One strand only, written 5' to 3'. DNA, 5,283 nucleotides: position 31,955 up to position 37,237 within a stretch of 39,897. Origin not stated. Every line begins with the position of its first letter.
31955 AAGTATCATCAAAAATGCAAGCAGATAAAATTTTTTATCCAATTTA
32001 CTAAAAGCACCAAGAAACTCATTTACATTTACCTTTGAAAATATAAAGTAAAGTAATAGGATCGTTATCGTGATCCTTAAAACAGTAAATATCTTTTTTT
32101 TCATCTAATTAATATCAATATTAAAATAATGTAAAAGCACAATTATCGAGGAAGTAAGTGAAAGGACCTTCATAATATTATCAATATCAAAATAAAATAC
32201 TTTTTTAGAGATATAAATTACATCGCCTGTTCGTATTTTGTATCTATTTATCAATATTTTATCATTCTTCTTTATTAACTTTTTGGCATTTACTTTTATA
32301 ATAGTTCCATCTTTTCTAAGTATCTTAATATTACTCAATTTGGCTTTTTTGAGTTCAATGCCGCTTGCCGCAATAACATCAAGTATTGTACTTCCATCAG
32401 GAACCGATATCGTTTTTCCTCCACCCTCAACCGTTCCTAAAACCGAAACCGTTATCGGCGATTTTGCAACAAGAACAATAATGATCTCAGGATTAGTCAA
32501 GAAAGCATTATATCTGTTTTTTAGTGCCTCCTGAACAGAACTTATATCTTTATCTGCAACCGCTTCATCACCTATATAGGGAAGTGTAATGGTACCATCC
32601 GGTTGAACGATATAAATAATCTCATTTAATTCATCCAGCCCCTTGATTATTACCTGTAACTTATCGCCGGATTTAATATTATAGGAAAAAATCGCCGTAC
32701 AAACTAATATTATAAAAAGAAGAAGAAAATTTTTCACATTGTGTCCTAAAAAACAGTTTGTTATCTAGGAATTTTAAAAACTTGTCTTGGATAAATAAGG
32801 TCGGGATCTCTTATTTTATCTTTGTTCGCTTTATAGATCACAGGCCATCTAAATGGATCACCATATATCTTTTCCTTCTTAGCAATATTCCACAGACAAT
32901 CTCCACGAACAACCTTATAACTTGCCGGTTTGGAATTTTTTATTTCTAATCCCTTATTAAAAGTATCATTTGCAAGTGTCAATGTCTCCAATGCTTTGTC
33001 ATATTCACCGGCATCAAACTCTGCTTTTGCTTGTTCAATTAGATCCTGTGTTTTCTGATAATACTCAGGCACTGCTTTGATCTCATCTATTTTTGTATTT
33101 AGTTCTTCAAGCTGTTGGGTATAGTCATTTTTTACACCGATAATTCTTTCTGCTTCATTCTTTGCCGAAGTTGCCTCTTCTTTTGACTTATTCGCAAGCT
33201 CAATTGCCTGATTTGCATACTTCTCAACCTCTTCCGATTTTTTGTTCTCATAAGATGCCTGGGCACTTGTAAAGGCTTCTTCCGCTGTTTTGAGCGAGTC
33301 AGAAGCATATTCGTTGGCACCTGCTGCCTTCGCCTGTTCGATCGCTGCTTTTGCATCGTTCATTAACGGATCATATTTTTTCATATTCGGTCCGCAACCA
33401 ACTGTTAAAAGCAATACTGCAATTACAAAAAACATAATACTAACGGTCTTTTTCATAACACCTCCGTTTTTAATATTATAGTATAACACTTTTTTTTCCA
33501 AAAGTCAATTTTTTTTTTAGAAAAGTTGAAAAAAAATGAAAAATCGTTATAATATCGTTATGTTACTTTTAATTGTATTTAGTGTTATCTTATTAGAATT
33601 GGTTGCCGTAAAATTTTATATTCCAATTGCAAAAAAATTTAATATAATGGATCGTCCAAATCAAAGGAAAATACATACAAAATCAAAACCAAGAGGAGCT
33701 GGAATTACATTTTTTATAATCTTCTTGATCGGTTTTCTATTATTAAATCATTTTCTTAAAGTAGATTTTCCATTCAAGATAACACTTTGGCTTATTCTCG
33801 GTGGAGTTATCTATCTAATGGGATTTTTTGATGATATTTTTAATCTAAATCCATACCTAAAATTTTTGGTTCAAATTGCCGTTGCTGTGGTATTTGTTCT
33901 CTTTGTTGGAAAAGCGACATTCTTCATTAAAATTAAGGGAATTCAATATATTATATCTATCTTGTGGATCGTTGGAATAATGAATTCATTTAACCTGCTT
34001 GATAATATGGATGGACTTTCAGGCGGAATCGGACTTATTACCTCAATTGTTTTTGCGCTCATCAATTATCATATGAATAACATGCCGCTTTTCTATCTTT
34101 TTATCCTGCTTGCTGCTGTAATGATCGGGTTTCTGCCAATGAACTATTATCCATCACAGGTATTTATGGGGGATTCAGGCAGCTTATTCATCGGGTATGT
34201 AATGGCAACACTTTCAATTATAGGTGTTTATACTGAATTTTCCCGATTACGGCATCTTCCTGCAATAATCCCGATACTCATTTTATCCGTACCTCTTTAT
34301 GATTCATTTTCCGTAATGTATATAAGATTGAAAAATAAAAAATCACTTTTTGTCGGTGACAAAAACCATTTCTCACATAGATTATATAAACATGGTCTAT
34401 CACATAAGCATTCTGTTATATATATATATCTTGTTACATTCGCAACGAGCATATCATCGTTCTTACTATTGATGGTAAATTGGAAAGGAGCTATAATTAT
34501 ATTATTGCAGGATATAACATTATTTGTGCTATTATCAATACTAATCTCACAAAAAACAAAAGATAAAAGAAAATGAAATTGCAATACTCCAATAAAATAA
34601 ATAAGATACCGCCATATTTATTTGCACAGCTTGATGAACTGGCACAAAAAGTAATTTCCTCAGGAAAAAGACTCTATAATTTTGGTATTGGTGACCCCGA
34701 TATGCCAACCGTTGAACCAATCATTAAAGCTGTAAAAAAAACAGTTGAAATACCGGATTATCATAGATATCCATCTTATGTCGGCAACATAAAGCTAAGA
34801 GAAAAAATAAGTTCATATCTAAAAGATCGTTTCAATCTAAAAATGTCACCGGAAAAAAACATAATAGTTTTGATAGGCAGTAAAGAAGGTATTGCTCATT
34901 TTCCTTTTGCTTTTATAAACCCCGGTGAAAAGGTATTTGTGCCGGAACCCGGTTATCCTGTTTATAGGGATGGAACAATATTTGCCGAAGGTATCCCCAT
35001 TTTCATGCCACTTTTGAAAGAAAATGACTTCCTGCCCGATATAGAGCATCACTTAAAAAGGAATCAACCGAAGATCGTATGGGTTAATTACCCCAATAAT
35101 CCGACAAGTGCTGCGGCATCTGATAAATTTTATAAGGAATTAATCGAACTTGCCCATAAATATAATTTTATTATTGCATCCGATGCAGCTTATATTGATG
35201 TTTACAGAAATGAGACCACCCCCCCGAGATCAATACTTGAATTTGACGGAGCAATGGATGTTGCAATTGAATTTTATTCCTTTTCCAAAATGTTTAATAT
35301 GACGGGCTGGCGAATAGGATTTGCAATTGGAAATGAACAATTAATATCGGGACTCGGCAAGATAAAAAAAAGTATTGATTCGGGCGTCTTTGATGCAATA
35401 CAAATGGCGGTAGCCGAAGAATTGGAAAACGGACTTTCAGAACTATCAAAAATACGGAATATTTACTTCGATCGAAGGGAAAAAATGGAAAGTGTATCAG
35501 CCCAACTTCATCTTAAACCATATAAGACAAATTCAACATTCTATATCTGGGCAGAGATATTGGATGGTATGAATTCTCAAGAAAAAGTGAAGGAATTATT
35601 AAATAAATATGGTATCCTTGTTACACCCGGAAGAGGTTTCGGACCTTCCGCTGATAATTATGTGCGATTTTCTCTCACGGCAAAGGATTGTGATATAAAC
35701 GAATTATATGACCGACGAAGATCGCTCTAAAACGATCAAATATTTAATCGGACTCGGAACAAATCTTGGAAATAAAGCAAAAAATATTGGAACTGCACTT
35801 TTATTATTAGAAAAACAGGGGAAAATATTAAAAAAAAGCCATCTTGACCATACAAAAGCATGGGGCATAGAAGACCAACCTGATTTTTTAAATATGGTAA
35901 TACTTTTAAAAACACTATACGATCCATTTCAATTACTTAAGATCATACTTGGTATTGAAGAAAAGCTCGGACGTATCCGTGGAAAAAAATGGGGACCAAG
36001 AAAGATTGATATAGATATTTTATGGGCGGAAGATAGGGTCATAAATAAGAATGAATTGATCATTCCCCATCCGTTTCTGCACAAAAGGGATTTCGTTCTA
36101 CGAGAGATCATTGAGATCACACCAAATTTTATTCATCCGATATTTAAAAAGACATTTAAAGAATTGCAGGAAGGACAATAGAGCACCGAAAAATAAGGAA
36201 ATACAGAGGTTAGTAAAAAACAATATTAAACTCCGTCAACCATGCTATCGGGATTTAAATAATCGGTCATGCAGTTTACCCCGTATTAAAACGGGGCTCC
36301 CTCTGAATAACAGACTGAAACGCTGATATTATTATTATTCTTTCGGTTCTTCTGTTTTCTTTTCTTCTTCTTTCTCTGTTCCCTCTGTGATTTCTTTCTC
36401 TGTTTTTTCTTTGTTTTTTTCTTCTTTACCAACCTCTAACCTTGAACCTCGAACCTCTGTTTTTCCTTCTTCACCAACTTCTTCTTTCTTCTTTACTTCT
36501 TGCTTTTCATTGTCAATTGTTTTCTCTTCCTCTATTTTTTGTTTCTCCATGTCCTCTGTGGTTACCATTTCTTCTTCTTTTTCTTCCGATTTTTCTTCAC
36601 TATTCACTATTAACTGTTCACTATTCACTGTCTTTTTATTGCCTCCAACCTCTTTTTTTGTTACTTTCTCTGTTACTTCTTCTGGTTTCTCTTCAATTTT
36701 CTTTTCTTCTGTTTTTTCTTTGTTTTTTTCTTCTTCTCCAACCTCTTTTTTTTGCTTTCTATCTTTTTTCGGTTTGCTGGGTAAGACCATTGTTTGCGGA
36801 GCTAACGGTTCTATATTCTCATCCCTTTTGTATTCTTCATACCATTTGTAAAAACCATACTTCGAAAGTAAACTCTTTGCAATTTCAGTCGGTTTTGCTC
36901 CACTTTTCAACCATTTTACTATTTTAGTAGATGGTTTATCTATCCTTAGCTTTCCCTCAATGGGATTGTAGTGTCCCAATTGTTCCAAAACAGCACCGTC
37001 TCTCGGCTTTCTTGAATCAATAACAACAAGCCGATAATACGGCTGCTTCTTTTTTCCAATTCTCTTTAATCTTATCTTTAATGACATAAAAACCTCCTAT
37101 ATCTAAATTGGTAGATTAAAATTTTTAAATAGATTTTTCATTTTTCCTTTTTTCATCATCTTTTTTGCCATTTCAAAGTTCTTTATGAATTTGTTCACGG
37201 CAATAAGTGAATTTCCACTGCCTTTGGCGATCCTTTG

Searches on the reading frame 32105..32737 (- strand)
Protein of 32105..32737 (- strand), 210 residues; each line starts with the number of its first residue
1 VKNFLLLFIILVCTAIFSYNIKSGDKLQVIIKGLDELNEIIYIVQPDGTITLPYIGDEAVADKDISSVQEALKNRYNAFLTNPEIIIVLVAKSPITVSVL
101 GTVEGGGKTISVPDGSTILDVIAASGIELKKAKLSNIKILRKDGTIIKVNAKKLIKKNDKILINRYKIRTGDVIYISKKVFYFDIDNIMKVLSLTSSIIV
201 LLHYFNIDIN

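Call 27: search_protein_families(library=pfam, proteins=[window:32105-32737:-])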
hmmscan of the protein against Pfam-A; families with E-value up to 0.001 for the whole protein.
window:32105-32737:- (210 aa): 2 families
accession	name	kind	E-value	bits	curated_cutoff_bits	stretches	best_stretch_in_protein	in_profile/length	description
PF02563.21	Poly_export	-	1.7e-14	54.2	28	1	18-88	6-75/77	Polysaccharide biosynthesis/export protein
PF10531.15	SLBB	-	0.00035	20.8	27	1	109-149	13-54/55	SLBB domain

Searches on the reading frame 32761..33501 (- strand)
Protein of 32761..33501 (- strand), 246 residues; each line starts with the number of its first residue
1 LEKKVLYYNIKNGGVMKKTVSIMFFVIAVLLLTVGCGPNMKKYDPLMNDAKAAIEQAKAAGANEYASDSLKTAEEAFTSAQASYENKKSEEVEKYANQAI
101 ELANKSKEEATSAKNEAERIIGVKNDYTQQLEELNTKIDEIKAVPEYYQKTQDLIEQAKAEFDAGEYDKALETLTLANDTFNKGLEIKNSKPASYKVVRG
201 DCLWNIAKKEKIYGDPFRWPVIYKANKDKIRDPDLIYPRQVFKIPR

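Call 27: search_protein_families(library=pfam, proteins=[window:32761-33501:-])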
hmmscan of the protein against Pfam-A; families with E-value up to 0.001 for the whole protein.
window:32761-33501:- (246 aa): 2 families
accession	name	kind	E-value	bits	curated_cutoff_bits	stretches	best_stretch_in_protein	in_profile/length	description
PF14346.11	DUF4398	-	7.5e-12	46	27.9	1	46-118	2-74/78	Domain of unknown function (DUF4398)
PF01476.26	LysM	-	5.4e-06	26.7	20.9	1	195-245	1-43/43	LysM domain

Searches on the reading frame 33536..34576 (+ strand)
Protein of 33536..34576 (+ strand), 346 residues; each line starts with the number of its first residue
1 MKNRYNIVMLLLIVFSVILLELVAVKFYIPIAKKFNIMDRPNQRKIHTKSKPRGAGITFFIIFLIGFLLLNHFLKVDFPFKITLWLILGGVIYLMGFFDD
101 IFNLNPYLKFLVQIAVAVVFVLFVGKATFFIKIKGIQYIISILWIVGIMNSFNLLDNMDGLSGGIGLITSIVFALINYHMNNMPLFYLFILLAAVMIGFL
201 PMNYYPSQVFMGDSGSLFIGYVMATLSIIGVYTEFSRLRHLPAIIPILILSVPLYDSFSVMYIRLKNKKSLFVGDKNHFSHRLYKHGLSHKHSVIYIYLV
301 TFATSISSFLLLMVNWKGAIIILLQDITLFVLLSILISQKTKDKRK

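Call 27: search_protein_families(library=pfam, proteins=[window:33536-34576:+])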
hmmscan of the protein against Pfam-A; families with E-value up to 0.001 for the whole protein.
window:33536-34576:+ (346 aa): 1 family
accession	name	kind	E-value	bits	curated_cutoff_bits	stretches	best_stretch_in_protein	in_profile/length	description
PF00953.26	Glycos_transf_4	-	1.3e-32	113.4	27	1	84-230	3-159/160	Glycosyl transferase family 4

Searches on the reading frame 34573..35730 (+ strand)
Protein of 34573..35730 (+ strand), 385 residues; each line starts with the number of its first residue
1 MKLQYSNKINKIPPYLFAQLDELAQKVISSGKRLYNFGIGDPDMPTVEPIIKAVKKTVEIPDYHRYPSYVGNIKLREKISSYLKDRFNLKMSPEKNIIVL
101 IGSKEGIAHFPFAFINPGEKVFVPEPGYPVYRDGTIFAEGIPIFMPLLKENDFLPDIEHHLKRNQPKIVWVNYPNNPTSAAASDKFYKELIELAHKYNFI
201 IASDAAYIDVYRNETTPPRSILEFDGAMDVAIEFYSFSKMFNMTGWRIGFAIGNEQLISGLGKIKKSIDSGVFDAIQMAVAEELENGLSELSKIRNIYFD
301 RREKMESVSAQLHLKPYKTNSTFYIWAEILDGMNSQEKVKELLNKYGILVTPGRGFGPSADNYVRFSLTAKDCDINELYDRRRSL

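Call 27: search_protein_families(library=pfam, proteins=[window:34573-35730:+])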
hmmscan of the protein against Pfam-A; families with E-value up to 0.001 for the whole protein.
window:34573-35730:+ (385 aa): 1 family
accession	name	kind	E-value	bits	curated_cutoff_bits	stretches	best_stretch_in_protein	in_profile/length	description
PF00155.27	Aminotran_1_2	-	1.4e-56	192.7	19.7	1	35-375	4-354/361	Aminotransferase class I and II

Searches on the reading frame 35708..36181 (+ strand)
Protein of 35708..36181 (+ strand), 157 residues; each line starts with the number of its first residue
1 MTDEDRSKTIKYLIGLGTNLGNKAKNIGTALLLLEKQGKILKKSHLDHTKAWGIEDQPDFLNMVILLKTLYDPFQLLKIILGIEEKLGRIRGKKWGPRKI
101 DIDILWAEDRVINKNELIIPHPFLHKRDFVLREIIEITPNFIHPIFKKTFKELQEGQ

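Call 12: search_protein_families(library=pfam, proteins=[window:35708-36181:+])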
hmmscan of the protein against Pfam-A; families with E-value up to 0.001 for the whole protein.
window:35708-36181:+ (157 aa): 1 family
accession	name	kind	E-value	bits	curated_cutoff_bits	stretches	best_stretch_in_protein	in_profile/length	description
PF01288.25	HPPK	-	9.4e-34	116.7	25.7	1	14-139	2-116/116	7,8-dihydro-6-hydroxymethylpterin-pyrophosphokinase (HPPK)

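Call 54: find_encoding_contigs(protein=window:35708-36181:+, flank=3000)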
Protein window:35708-36181:+ (157 aa): no gene with exactly this product is on record in the collection.

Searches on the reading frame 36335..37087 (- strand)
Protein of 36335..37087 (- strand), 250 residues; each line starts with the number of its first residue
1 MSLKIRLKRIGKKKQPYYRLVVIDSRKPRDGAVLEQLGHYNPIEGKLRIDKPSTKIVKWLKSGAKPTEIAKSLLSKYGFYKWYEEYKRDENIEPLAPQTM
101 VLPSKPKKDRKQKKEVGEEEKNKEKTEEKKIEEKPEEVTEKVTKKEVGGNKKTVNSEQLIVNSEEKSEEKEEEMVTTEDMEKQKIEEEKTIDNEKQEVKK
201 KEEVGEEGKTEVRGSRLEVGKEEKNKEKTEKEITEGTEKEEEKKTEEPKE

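Call 12: search_protein_families(library=pfam, proteins=[window:36335-37087:-])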
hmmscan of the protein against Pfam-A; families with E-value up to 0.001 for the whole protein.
window:36335-37087:- (250 aa): 1 family
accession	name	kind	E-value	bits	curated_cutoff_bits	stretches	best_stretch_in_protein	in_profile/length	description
PF00886.24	Ribosomal_S16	-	3.3e-20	72.2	27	1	9-67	1-62/62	Ribosomal protein S16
